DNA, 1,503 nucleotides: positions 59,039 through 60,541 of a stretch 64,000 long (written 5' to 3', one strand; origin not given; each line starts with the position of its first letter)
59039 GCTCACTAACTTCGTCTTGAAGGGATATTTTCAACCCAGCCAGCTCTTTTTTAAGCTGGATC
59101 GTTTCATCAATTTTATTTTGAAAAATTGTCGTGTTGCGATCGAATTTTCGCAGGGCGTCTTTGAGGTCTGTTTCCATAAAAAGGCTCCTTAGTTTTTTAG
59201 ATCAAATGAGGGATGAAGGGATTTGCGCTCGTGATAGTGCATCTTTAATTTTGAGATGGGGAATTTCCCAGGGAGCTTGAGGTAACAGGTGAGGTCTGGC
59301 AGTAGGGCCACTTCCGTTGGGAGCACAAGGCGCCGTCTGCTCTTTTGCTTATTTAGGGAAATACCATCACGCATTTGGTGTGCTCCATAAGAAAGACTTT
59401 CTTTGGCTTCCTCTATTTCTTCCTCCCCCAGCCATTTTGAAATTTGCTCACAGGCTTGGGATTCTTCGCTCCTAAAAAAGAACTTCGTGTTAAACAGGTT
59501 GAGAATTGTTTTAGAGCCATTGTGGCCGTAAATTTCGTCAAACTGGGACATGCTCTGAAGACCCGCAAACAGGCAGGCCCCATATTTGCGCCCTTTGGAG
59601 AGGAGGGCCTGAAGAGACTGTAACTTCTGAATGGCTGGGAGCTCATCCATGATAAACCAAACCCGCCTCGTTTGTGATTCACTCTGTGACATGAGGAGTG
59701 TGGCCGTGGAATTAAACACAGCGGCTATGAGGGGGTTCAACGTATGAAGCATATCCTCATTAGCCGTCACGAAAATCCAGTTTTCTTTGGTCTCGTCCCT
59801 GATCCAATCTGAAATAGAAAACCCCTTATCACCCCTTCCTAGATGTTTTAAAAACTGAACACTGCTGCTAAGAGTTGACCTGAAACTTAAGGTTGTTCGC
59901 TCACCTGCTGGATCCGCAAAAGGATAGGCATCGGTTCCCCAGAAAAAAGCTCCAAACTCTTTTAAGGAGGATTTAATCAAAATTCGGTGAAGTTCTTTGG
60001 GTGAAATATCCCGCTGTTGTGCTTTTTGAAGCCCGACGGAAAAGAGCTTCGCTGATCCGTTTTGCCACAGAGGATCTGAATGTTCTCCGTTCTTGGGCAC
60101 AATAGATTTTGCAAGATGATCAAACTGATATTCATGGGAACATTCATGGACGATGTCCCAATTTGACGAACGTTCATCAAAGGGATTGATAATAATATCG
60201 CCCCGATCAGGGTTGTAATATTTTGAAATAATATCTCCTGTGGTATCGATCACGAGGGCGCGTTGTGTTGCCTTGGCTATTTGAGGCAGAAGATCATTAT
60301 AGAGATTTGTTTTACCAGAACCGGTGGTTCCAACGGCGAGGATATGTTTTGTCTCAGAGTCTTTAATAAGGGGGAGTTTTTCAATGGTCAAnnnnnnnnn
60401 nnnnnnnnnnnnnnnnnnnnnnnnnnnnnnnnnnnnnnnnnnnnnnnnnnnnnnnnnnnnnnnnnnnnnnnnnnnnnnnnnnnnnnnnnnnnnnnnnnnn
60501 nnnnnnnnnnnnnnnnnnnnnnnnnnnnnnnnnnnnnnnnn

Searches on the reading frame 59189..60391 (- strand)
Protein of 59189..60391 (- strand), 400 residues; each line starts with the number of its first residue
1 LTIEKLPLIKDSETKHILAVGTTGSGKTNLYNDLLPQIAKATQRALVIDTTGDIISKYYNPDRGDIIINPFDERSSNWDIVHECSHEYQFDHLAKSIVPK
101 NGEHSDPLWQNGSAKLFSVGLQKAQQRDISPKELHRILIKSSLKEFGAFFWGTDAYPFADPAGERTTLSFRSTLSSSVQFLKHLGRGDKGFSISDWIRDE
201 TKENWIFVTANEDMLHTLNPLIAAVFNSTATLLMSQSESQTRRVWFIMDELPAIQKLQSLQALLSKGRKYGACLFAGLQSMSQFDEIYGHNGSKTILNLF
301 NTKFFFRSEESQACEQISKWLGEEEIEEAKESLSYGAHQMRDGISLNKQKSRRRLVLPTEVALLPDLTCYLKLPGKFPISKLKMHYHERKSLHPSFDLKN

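Call 20: search_protein_families(library=ncbifam, proteins=[window:59189-60391:-], max_evalue=1e-10)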
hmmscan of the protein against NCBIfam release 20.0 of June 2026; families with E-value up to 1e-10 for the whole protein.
window:59189-60391:- (400 aa): 9 families
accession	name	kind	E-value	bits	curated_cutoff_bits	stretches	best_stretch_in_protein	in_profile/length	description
TIGR02759.1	TraD_Ftype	equivalog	3.5e-119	399.1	521.35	1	2-396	163-561/566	type IV conjugative transfer system coupling protein TraD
NF010254.0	PRK13700.1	subfamily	2e-77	261.3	1221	1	2-396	173-572/735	F-type conjugal transfer protein TraD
NF045973.1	conju_CD1115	equivalog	4e-29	101.8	250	1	212-388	256-437/442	VirD4-like conjugal transfer protein, CD1115 family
TIGR02767.1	TraG-Ti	equivalog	1.1e-13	50.9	686.2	1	204-362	427-583/623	Ti-type conjugative transfer system protein TraG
NF010394.0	PRK13822.1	subfamily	6.8e-13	48.2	443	1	191-361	429-595/643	conjugal transfer coupling protein TraG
NF010472.0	PRK13897.1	equivalog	1.2e-12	47.2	728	1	202-391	364-555/657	type IV secretion system component VirD4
NF010424.0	PRK13850.1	equivalog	6.4e-12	44.5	681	1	190-398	338-542/670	type IV secretion system ATPase VirD4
TIGR03743.1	SXT_TraD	subfamily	7.9e-12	44.4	366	0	234-366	478-616/636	conjugative transfer system coupling protein TraD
NF010450.0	PRK13876.1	subfamily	2e-11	42.9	674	1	191-392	348-549/667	IncP-type conjugal transfer protein TraG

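Call 94: search_dna_similar(query=window:59189-60391:-, collection=plasmids, mode=protein, max_rows=12)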
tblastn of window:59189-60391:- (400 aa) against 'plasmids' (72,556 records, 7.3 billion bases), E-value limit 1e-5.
The search stops at 5000 records and this limit was reached: more records match than are counted here, and every count below describes the 5000 best-scoring records only.
Records with a match: at least 5000; places in all: 5082; records where one place covers at least 80% of the query: 5000.
Best place of each record, by identity: <60% 5000.
By first word of the organism name: Escherichia 2361; Klebsiella 1339; Salmonella 377; Acinetobacter 218; Shigella 137; Enterobacter 98; Citrobacter 80; Serratia 76; Vibrio 58; Providencia 45; and 41 more.
By predicted mobility (MOB-suite, as given by PLSDB): conjugative 4838; non-mobilizable 122; mobilizable 40.
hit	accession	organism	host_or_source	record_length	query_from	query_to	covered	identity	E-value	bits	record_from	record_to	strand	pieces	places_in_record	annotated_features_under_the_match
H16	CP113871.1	Candidatus Megaera polyxenophila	Euplotes woodruffi,mixed host and ...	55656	1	391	98%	41.0%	7e-80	275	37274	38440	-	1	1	Conjugal transfer protein TraD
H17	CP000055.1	Rickettsia felis URRWXCal2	-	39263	6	390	96%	41.3%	7e-73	254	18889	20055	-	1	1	Putative conjugative transfer protein TraD_F (x2)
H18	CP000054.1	Rickettsia felis URRWXCal2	-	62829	6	390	96%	41.3%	7e-73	254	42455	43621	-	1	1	Putative conjugative transfer protein TraD_F (x2)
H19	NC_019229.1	Rickettsia felis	Liposcelis bostrychophila (booklouse)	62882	6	390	96%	41.3%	9e-73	254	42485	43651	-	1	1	none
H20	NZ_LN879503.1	Candidatus Protochlamydia naegleriophila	Naegleria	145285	6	380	94%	40.3%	1e-63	228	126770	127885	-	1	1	traD: type IV conjugative transfer system coupling protein TraD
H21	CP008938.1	Candidatus Paracaedimonas acanthamoebae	Acanthamoeba polyphaga HN-3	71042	1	396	99%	37.2%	3e-69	244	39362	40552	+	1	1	hypothetical protein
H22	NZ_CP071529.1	Legionella lytica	Acanthamoeba castellanii,bacterial ...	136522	1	396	99%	37.2%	3e-68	241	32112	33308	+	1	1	traD: type IV conjugative transfer system coupling protein TraD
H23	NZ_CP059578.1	Legionella sp. PC997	Biofilm - potable water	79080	1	391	98%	37.4%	1e-69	245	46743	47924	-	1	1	traD: type IV conjugative transfer system coupling protein TraD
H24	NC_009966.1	Fluoribacter dumoffii Tex-KL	-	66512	1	384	96%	37.5%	5e-69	243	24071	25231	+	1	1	traD: type IV conjugative transfer system coupling protein TraD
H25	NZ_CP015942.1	Legionella pneumophila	Isolate,clinical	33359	1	384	96%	37.5%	9e-69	243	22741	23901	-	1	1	traD: type IV conjugative transfer system coupling protein TraD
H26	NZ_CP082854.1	Legionella anisa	-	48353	1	384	96%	37.0%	3e-68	241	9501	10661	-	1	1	traD: type IV conjugative transfer system coupling protein TraD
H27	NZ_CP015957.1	Legionella pneumophila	Isolate,environmental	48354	1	384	96%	37.0%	3e-68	241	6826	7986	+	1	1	traD: type IV conjugative transfer system coupling protein TraD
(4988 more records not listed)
